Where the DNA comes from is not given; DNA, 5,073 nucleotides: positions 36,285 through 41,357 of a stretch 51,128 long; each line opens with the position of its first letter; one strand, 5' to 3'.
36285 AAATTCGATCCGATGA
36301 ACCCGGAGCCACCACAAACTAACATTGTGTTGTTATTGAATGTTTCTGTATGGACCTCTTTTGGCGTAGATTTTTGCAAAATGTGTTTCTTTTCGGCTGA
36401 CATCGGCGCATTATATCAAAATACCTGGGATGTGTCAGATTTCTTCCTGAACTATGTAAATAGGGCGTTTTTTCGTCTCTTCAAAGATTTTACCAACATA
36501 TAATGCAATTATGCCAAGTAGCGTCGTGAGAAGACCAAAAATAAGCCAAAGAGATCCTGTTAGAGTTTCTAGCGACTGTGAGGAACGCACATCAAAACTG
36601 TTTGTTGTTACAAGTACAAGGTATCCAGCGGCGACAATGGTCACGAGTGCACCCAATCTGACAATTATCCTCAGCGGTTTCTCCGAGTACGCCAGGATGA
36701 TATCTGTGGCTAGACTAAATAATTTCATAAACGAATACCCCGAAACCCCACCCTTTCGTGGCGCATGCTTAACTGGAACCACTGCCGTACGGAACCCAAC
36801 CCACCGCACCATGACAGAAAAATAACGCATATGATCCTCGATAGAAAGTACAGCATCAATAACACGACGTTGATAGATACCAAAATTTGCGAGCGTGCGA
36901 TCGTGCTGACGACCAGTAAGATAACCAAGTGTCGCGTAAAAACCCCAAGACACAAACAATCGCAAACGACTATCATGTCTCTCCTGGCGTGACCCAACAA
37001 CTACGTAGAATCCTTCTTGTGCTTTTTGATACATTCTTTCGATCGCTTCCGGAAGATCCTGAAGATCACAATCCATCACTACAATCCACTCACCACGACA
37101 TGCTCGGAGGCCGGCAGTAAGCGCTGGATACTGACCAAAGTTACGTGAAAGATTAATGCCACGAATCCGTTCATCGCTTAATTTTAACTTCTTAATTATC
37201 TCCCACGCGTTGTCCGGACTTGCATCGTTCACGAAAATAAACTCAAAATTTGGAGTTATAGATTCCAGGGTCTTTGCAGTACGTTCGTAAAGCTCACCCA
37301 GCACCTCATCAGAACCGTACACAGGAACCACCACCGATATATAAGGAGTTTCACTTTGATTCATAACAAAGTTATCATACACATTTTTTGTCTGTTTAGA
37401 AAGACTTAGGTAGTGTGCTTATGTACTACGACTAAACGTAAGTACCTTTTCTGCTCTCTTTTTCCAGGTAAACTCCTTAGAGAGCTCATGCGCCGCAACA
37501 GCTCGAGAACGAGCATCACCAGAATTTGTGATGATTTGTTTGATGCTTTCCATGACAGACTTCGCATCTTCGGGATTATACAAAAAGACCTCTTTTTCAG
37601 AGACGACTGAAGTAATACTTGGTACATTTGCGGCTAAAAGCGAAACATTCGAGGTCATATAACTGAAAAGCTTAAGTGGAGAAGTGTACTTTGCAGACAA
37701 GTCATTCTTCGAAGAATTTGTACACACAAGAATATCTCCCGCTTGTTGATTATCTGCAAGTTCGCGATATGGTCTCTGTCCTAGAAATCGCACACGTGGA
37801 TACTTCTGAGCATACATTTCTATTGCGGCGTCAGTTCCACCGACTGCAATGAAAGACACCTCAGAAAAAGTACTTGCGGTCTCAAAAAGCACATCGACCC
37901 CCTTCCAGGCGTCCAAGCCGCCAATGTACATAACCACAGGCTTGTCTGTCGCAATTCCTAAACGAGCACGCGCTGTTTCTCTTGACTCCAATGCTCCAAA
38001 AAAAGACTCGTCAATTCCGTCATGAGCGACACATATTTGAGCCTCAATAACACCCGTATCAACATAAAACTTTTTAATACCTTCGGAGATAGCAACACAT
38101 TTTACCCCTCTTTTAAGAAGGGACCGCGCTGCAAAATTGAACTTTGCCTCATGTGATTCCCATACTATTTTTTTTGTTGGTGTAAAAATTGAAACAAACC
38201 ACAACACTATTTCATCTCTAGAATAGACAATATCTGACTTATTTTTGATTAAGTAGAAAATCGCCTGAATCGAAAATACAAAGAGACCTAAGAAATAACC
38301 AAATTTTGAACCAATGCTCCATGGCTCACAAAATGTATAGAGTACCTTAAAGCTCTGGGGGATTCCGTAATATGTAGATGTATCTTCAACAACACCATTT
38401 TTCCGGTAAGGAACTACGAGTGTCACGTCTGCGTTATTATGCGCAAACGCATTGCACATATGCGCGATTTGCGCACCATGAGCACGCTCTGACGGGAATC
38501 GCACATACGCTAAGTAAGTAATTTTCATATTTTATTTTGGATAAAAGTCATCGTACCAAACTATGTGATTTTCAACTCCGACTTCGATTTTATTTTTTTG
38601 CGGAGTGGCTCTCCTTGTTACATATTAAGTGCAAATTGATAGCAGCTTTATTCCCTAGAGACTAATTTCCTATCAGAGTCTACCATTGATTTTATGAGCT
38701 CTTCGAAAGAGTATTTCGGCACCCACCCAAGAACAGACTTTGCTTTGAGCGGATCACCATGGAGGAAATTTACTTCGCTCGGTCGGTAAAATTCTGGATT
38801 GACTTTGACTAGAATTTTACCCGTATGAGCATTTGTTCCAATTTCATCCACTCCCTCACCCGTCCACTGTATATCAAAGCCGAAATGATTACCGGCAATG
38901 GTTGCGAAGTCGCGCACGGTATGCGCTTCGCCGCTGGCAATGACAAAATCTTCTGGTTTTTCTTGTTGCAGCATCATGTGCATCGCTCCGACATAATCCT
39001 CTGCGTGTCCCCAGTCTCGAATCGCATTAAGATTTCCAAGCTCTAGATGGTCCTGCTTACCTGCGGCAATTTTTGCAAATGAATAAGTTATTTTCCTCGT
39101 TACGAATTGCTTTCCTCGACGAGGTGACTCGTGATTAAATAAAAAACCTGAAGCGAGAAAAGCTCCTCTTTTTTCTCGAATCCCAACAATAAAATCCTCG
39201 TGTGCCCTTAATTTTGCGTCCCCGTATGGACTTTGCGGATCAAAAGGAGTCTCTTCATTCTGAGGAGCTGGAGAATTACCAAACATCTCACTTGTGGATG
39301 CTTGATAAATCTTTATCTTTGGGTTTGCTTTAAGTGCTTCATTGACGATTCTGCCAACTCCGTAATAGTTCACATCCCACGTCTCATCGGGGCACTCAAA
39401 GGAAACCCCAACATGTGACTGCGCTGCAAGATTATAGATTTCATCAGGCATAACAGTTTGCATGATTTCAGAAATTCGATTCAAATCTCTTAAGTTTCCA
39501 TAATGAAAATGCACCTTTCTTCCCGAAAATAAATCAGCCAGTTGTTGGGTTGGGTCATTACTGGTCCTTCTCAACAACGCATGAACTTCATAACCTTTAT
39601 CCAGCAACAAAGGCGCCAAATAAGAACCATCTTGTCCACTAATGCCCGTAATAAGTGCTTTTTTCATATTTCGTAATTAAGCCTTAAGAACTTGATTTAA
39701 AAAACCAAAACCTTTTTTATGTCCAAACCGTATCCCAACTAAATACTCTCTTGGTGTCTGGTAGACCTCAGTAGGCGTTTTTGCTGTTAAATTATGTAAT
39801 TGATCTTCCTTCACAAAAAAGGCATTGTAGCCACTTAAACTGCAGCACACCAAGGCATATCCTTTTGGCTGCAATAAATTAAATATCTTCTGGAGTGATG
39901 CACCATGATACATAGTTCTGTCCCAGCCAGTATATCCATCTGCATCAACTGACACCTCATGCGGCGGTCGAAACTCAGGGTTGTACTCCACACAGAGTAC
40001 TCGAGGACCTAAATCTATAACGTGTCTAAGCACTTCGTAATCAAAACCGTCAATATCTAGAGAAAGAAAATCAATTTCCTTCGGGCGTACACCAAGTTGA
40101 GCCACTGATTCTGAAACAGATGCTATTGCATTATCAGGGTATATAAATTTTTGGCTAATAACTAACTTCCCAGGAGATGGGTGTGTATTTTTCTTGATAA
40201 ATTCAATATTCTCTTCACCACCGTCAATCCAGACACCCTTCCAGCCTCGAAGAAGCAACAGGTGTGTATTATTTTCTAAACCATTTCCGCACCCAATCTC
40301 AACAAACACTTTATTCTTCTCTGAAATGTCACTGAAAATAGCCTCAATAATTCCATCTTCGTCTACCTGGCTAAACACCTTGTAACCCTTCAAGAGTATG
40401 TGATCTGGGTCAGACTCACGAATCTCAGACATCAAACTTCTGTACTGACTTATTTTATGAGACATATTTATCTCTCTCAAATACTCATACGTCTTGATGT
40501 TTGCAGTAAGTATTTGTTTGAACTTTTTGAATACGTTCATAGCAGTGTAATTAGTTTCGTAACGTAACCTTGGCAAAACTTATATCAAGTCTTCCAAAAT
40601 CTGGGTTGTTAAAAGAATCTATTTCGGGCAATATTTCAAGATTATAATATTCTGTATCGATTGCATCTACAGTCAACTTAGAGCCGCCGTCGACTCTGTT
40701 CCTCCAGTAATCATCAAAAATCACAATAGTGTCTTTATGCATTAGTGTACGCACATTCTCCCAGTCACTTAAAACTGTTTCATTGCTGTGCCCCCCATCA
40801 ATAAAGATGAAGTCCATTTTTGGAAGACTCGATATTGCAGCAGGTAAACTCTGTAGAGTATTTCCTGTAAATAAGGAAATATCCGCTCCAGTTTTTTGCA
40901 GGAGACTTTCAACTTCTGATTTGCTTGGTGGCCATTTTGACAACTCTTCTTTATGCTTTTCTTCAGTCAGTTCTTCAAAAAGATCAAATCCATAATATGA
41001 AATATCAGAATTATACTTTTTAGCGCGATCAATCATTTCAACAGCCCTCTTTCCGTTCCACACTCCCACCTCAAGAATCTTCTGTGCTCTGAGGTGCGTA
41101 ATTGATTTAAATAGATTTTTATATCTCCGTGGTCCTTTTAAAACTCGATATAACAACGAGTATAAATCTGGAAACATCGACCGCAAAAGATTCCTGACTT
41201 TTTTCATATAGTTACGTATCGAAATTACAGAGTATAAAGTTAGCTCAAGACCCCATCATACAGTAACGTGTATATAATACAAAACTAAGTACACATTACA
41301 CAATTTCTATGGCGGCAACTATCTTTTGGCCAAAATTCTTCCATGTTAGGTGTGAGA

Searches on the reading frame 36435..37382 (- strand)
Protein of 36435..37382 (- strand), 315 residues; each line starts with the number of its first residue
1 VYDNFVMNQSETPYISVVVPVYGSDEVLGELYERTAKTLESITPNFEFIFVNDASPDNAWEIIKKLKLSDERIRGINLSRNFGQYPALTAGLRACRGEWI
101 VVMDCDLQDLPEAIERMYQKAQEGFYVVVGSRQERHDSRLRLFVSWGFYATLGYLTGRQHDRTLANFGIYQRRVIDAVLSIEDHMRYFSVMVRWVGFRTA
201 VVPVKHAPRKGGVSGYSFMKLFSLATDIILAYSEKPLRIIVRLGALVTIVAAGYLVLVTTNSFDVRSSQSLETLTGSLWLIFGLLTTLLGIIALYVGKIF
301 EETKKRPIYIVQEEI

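Call 9: search_protein_families(library=pfam, proteins=[window:36435-37382:-], max_evalue=0.00001)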
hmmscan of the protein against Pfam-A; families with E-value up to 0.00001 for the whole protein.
window:36435-37382:- (315 aa): 2 families
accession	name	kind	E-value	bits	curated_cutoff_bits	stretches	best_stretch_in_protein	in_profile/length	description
PF00535.33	Glycos_transf_2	-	2.2e-30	106.3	23.3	1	16-148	1-131/168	Glycosyl transferase family 2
PF13641.12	Glyco_tranf_2_3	-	4.7e-07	30.5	27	1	13-145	1-134/230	Glycosyltransferase like family 2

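Call 39: search_solved_structures(query=window:36435-37382:-, max_evalue=0.00001)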
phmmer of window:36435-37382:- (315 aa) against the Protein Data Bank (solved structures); distinct sequences matched with E-value up to 0.00001: 10.
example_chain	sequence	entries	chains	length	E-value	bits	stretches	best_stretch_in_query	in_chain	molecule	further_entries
5ekp_C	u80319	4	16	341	3.9e-47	164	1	4-312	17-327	Uncharacterized glycosyltransferase sll0501 | Glycosyltransferase sll0501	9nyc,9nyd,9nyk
9nye_A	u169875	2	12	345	4.1e-47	164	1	4-312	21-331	Glycosyltransferase sll0501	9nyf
5eke_A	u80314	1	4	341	5.2e-47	163.6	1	4-312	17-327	Uncharacterized glycosyltransferase sll0501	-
9hwj_A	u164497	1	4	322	1.1e-45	159.3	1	14-314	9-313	Undecaprenyl-phosphate 4-deoxy-4-formamido-L-arabinose transferase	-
9bhc_C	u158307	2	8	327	2.2e-45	158.3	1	14-314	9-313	Undecaprenyl-phosphate 4-deoxy-4-formamido-L-arabinose transferase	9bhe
8vxh_A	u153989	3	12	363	2.8e-45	157.9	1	13-314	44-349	Undecaprenyl-phosphate 4-deoxy-4-formamido-L-arabinose transferase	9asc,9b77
5mlz_A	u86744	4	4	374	5.3e-15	58.5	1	13-149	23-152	Dolichol monophosphate mannose synthase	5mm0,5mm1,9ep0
2z87_A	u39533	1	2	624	3.4e-09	39.4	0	11-123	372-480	Chondroitin synthase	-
2z86_A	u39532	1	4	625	3.4e-09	39.4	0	11-123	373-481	Chondroitin synthase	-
5hea_A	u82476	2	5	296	1.9e-06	30.4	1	14-119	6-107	Putative glycosyltransferase (GalT1)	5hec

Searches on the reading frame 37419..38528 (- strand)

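Call 9: search_protein_families(library=pfam, proteins=[window:37419-38528:-], max_evalue=0.00001)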
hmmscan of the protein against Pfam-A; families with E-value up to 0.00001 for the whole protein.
window:37419-38528:- (369 aa): 2 families
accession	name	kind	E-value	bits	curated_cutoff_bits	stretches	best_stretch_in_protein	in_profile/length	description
PF13692.12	Glyco_trans_1_4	-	8.9e-12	45.9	27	1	196-335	1-142/142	Glycosyl transferases group 1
PF00534.26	Glycos_transf_1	-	3.3e-11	43.5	26.4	1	183-342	2-164/172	Glycosyl transferases group 1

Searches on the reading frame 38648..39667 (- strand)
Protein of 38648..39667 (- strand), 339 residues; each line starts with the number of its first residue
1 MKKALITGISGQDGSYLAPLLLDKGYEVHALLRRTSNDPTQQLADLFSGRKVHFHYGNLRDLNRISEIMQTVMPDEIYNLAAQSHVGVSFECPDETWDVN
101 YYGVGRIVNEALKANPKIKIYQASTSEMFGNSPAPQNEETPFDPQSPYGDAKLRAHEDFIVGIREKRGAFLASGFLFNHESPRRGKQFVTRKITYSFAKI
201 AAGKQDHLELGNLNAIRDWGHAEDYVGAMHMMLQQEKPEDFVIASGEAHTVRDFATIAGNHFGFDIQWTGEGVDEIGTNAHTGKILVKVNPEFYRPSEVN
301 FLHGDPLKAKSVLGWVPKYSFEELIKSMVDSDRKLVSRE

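Call 9: search_protein_families(library=pfam, proteins=[window:38648-39667:-], max_evalue=0.00001)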
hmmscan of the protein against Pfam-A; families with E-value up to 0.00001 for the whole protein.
window:38648-39667:- (339 aa): 3 families
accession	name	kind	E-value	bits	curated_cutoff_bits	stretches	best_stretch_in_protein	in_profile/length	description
PF16363.11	GDP_Man_Dehyd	-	4.6e-120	401.5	27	1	5-328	1-332/332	GDP-mannose 4,6 dehydratase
PF01370.27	Epimerase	-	5.5e-61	206.5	20.9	1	4-244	1-240/240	NAD dependent epimerase/dehydratase family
PF04321.23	RmlD_sub_bind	-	5.2e-11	42.6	27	1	3-155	2-132/287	RmlD substrate binding domain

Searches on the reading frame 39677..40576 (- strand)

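Call 9: search_protein_families(library=pfam, proteins=[window:39677-40576:-], max_evalue=0.00001)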
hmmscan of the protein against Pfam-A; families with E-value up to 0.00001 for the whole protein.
window:39677-40576:- (299 aa): 0 families

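Call 50: search_protein_families(library=pfam, proteins=[window:39677-40576:-], max_evalue=0.05)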
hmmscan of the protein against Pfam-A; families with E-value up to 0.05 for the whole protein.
window:39677-40576:- (299 aa): 3 families
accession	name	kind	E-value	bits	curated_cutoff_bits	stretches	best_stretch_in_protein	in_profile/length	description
PF07757.19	AdoMet_MTase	-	0.0014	19.3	27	1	85-118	58-90/115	Predicted AdoMet-dependent methyltransferase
PF05050.19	Methyltransf_21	-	0.0024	18.5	22.7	1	159-184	106-130/173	Methyltransferase FkbM domain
PF13489.12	Methyltransf_23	-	0.0038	17.4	27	1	82-243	17-116/164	Methyltransferase domain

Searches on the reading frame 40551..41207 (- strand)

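Call 9: search_protein_families(library=pfam, proteins=[window:40551-41207:-], max_evalue=0.00001)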
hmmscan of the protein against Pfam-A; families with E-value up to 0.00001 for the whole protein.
window:40551-41207:- (218 aa): 1 family
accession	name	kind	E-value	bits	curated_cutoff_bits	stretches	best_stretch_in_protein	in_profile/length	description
PF13578.12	Methyltransf_24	-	2.9e-14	54.3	26.3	1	45-167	1-105/105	Methyltransferase domain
